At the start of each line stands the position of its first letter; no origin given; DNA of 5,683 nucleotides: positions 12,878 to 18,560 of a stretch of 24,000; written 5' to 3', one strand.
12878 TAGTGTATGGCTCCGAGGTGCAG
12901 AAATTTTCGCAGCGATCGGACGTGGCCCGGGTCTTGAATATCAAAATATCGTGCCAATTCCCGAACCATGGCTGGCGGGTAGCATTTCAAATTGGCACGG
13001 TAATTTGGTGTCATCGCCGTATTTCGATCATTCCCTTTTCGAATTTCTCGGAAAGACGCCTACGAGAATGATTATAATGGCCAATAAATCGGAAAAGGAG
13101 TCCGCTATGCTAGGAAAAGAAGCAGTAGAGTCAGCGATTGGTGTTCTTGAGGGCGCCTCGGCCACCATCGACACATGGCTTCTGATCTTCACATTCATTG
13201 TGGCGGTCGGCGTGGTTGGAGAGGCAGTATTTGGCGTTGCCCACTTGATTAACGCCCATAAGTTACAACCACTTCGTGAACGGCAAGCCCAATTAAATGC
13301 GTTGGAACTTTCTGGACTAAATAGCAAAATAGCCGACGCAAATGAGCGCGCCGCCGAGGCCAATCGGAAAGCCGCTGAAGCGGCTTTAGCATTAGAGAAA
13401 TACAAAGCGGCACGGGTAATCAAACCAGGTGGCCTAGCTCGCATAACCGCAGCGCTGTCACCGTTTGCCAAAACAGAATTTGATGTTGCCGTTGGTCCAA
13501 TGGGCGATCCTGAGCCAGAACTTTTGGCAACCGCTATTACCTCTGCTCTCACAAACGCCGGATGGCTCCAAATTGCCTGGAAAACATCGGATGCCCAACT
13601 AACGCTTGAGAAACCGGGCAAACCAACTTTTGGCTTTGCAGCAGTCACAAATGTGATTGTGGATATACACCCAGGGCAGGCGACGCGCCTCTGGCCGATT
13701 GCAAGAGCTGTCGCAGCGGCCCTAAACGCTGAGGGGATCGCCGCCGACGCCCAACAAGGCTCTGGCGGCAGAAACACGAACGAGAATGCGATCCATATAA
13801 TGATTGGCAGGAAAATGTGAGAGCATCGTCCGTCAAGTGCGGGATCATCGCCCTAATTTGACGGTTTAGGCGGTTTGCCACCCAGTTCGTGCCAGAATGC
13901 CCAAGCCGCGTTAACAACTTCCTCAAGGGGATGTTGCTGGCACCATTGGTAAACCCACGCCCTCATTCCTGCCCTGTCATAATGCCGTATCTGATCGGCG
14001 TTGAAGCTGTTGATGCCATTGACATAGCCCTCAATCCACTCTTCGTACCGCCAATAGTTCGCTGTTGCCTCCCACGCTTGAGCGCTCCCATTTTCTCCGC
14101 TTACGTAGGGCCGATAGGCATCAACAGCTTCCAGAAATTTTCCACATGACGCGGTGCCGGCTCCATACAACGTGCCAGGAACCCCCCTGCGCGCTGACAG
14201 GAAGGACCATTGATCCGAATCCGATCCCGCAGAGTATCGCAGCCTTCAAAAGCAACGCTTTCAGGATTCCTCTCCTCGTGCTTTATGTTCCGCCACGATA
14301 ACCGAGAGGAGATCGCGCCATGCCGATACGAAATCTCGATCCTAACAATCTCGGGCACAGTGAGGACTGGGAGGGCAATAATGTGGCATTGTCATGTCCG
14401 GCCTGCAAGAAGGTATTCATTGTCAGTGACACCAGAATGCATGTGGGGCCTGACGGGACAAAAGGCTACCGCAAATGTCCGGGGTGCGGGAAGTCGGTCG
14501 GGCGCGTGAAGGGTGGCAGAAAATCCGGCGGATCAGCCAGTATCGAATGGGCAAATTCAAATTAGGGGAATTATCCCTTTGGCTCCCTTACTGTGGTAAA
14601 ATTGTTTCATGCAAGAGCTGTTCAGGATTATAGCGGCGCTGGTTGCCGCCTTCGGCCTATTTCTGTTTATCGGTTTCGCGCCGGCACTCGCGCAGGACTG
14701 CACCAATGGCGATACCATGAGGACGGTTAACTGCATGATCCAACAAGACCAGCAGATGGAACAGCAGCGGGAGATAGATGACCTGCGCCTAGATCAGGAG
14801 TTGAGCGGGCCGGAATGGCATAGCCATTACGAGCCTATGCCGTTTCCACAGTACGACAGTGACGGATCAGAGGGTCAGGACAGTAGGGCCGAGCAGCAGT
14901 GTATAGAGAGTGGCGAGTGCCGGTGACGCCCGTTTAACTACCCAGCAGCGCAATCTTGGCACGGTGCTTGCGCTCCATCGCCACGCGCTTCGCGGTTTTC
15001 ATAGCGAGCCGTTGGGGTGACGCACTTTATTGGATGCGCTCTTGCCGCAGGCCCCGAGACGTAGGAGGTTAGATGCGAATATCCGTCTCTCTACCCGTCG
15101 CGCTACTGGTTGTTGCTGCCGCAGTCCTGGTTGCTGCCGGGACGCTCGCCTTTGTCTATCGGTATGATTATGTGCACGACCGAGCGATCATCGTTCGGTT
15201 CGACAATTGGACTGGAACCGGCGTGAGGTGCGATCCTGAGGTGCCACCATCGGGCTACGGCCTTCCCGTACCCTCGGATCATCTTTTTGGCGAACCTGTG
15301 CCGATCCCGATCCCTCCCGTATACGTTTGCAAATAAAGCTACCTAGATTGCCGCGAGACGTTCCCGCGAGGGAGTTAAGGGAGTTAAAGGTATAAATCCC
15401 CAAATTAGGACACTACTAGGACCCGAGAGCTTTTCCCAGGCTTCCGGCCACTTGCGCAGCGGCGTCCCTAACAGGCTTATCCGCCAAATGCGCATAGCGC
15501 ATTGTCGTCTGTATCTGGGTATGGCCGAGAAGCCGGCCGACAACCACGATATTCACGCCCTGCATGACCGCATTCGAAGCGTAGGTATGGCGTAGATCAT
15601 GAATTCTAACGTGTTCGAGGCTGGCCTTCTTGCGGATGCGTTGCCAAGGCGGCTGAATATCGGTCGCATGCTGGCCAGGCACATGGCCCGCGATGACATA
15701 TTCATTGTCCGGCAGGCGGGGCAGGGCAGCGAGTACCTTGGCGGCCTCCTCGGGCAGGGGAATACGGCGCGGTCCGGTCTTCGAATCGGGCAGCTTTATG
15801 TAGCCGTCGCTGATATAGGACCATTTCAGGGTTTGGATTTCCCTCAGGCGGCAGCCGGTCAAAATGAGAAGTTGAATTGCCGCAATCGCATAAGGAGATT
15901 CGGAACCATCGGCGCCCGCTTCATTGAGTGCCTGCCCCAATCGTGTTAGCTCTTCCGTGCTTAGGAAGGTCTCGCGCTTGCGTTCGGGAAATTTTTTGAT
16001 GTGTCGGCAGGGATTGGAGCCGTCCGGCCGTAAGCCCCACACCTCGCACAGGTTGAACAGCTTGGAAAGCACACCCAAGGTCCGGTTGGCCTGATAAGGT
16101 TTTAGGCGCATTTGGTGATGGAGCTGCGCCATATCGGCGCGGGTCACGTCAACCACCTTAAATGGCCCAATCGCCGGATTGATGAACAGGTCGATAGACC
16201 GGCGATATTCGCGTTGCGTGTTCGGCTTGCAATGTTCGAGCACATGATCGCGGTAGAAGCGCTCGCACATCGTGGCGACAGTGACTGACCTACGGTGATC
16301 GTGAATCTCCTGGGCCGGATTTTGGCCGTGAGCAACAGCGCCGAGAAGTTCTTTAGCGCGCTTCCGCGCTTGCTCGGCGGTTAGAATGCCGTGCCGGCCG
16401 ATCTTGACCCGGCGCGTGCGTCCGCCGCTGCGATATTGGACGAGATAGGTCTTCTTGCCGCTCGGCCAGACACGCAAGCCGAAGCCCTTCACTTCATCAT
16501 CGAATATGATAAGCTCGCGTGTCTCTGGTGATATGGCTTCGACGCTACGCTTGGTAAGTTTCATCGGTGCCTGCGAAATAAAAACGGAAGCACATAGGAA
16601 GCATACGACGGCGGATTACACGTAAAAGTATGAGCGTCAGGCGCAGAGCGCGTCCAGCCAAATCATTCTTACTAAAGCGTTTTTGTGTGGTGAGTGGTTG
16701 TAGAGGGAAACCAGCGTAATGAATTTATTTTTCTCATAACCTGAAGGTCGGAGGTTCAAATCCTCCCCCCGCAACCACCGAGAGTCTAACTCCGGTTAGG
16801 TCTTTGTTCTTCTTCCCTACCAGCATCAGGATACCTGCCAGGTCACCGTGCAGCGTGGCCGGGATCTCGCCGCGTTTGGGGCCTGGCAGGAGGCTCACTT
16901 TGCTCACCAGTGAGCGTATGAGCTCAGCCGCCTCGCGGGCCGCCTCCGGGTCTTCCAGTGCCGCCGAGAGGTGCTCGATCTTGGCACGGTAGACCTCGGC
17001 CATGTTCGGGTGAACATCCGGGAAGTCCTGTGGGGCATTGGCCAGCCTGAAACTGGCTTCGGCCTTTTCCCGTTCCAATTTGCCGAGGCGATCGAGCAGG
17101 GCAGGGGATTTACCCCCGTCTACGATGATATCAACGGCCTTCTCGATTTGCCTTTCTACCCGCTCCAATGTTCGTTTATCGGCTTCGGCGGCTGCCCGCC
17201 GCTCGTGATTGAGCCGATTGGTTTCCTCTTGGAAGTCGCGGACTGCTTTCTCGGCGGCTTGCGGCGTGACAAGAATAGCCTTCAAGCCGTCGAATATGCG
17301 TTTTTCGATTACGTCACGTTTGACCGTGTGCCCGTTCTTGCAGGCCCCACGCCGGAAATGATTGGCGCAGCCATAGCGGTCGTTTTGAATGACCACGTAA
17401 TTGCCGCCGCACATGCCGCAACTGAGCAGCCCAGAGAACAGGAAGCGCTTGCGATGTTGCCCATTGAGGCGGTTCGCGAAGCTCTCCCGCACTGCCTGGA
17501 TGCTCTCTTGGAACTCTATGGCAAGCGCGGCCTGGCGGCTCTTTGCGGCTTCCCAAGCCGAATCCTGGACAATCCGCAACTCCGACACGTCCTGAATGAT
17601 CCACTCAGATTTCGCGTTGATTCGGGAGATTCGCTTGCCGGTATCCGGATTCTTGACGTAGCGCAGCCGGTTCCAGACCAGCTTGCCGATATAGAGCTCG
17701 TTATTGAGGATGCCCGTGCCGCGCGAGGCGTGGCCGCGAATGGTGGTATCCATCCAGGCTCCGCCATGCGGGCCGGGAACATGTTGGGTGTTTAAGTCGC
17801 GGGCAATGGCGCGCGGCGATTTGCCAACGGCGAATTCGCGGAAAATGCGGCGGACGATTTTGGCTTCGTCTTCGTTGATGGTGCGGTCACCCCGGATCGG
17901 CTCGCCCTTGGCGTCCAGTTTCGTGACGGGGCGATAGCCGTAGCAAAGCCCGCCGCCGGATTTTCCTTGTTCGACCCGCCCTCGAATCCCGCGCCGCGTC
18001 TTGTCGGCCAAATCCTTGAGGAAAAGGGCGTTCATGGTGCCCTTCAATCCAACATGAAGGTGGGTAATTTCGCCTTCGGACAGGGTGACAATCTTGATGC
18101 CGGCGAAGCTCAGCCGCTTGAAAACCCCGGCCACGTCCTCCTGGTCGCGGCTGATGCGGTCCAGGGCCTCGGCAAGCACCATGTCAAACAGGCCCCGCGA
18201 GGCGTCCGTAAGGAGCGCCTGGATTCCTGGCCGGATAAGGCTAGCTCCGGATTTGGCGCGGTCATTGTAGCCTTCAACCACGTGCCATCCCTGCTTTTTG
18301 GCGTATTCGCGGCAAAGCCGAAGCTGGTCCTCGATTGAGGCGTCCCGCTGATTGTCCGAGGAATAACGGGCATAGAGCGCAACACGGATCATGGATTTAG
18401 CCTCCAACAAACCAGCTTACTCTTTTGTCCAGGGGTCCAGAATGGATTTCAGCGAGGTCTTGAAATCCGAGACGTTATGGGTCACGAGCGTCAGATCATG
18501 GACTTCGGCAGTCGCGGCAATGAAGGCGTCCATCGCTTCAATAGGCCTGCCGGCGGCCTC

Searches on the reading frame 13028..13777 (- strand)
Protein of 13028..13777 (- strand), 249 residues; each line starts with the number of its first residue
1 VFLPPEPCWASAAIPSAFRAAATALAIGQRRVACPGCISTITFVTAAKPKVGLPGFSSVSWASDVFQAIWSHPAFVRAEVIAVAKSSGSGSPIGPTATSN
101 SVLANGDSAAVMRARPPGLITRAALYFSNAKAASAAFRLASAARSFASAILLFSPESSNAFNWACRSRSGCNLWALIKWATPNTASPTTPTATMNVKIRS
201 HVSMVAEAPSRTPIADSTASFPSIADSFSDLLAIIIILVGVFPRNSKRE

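Call 8: search_protein_families(library=ncbifam, proteins=[window:13028-13777:-], max_evalue=1)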
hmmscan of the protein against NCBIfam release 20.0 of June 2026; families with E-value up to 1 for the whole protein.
window:13028-13777:- (249 aa): 1 family
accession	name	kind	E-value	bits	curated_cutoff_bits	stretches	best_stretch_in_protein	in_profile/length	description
NF058657.1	MncbAcdTpMctC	equivalog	0.38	9.2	670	1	14-112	312-408/527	monocarboxylic acid transporter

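Call 11: search_protein_families(library=pfam, proteins=[window:13028-13777:-], max_evalue=0.01)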
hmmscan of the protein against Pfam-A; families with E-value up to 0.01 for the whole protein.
window:13028-13777:- (249 aa): 0 families

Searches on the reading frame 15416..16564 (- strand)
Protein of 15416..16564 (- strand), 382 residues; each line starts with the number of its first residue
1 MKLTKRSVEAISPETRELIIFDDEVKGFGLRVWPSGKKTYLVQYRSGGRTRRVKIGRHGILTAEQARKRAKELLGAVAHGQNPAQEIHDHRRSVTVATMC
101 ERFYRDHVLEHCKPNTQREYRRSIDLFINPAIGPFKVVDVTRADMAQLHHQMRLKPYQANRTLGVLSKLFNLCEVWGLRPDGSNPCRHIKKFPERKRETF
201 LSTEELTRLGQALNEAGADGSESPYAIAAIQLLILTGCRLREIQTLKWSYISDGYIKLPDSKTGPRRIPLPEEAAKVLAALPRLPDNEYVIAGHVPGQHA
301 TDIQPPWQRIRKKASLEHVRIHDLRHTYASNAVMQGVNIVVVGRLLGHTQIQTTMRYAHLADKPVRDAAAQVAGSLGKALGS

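Call 11: search_protein_families(library=pfam, proteins=[window:15416-16564:-], max_evalue=0.01)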
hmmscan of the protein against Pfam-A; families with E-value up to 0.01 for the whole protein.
window:15416-16564:- (382 aa): 4 families
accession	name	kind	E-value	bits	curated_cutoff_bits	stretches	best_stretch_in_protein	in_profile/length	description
PF00589.27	Phage_integrase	-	2.1e-22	80.1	27.1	1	200-362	2-170/172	Phage integrase family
PF13356.12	Arm-DNA-bind_3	-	1.7e-17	63.7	27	1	3-86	1-79/83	Arm DNA-binding domain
PF14659.12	Phage_int_SAM_3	-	0.00013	22.5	22.6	1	95-149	1-54/58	Phage integrase, N-terminal SAM-like domain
PF22022.2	Phage_int_M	-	0.0045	17.6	27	0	102-179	7-85/96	Phage integrase central domain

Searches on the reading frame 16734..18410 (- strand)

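Call 11: search_protein_families(library=pfam, proteins=[window:16734-18410:-], max_evalue=0.01)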
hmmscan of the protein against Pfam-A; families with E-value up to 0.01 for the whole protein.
window:16734-18410:- (558 aa): 3 families
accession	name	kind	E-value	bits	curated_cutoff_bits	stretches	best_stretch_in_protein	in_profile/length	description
PF00239.26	Resolvase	-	6.4e-26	91.6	23.3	1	10-150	1-144/145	Resolvase, N terminal domain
PF07508.19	Recombinase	-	5.9e-20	71.9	21.1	1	180-292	1-98/102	Recombinase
PF13408.12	Zn_ribbon_recom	-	1.6e-10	41.7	25.3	1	324-376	1-57/58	Recombinase zinc beta ribbon domain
